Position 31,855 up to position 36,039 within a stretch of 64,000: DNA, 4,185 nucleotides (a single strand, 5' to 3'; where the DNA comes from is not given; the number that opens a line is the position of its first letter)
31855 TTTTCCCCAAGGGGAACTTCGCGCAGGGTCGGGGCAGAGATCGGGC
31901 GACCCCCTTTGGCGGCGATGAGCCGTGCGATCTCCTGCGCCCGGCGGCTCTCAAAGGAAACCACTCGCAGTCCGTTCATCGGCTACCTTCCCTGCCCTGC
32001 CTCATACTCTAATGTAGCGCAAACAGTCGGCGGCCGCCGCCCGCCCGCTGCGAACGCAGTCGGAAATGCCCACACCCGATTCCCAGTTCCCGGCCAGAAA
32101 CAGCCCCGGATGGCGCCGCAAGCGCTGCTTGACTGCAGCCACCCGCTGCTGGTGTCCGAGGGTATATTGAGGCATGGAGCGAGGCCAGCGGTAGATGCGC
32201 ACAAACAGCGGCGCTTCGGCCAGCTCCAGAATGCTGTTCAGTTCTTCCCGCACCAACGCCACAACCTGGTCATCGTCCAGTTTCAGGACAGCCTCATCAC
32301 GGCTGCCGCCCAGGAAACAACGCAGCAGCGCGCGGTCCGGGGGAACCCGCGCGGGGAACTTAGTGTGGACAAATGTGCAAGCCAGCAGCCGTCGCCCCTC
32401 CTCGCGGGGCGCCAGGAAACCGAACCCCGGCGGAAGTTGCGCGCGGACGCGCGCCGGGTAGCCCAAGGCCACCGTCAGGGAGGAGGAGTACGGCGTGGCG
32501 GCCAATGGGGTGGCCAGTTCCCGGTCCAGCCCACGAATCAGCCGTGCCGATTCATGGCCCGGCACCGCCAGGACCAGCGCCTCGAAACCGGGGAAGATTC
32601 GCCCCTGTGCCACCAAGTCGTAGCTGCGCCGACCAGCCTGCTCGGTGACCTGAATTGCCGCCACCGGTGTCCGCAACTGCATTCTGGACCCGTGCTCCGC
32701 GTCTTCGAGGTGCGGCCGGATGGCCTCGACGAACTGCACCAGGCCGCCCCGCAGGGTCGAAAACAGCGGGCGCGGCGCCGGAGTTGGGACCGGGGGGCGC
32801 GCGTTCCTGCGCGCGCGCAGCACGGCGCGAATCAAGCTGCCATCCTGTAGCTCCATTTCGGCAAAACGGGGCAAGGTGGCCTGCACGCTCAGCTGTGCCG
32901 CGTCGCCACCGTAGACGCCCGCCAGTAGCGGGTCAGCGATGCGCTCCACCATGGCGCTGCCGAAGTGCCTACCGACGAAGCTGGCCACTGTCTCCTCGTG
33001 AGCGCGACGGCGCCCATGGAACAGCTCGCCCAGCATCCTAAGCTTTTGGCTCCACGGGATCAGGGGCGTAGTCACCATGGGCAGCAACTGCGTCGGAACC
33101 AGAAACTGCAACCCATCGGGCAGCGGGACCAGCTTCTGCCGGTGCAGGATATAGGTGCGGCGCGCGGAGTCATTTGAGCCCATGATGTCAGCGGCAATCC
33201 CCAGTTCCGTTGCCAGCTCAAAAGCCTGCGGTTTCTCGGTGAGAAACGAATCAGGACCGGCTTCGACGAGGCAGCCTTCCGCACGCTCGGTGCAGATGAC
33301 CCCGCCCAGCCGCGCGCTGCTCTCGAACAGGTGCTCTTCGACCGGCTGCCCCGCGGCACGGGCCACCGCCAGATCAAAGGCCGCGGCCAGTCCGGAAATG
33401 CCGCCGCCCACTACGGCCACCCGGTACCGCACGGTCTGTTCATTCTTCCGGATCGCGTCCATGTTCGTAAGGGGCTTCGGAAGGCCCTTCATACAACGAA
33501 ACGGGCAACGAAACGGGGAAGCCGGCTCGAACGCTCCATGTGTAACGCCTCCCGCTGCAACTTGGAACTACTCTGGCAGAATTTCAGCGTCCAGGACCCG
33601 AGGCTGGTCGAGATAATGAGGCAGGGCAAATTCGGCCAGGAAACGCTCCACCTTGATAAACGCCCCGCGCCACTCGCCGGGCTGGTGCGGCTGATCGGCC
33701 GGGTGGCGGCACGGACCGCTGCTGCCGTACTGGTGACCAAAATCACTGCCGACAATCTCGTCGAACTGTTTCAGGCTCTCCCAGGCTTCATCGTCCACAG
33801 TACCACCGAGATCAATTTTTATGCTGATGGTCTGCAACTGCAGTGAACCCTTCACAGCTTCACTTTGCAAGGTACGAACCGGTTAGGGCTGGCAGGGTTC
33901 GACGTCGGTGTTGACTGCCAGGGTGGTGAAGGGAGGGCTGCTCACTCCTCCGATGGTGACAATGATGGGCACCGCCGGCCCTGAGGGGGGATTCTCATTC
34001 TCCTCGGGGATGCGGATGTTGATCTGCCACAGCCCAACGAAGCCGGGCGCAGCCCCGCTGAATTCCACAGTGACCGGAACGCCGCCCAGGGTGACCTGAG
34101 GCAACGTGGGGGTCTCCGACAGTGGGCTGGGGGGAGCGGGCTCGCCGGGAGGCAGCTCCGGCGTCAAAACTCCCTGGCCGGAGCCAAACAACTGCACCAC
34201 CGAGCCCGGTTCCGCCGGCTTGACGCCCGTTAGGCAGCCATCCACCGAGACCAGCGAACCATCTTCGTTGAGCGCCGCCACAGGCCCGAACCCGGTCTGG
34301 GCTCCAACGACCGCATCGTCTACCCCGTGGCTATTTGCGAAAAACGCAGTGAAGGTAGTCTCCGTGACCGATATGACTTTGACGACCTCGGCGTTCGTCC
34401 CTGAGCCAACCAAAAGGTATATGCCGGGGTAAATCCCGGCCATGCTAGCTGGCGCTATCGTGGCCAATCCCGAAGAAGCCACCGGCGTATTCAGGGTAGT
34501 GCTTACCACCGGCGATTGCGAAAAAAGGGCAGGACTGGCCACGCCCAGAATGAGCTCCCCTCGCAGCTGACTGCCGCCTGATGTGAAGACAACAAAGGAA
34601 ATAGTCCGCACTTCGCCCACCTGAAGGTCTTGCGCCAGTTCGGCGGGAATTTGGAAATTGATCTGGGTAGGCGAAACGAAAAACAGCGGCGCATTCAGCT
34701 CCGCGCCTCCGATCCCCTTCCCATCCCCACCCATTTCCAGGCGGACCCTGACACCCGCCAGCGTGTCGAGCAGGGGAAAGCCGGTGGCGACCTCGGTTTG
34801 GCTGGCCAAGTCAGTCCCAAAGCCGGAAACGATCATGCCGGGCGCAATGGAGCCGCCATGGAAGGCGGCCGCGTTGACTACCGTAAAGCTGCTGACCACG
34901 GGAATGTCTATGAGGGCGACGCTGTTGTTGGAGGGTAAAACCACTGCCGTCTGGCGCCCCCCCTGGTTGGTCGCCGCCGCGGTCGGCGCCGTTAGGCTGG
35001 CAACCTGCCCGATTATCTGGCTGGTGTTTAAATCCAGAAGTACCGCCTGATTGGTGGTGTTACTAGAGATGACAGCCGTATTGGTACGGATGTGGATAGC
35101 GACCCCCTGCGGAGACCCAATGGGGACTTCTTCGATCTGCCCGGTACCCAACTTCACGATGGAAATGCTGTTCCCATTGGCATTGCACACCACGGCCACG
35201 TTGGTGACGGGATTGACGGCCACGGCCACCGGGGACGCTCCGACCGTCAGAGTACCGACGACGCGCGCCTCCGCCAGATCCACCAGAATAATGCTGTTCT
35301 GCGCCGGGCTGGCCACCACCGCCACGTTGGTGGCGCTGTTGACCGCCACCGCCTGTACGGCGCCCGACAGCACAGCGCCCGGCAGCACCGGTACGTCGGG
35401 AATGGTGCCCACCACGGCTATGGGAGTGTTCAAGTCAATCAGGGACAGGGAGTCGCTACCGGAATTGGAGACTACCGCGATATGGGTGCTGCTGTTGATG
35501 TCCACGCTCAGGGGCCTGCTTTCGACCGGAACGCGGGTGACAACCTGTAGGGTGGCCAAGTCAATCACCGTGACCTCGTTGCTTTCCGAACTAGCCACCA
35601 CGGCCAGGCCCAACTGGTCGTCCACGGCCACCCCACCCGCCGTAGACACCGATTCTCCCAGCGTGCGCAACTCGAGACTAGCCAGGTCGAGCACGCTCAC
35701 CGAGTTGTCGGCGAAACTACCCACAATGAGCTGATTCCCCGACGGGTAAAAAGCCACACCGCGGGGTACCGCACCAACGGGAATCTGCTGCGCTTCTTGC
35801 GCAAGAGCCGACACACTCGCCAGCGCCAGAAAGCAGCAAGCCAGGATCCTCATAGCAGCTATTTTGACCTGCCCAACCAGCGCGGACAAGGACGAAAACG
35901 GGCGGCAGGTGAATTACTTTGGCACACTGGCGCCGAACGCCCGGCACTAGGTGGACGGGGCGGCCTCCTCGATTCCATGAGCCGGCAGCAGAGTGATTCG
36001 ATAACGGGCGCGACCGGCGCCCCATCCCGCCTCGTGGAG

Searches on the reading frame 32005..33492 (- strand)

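Call 75: search_protein_families(library=pfam, proteins=[window:32005-33492:-], max_evalue=0.00001)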
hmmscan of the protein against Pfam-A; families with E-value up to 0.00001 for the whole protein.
window:32005-33492:- (496 aa): 3 families
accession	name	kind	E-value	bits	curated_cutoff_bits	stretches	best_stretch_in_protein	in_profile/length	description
PF01593.30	Amino_oxidase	-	7.8e-54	184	19.8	1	32-491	1-443/443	Flavin containing amine oxidoreductase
PF13450.12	NAD_binding_8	-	2.9e-09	37.5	21.9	1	27-97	1-68/68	NAD(P)-binding Rossmann-like domain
PF01266.30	DAO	-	4e-06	27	27.9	0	24-48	1-22/353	FAD dependent oxidoreductase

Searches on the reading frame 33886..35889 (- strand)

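Call 75: search_protein_families(library=pfam, proteins=[window:33886-35889:-], max_evalue=0.00001)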
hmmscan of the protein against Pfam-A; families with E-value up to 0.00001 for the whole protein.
window:33886-35889:- (668 aa): 1 family
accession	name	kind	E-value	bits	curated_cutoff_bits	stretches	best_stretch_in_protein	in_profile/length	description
PF25174.1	Beta-prop_THOC3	-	1e-06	28.4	305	0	34-231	83-268/272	THOC3 beta-propeller domain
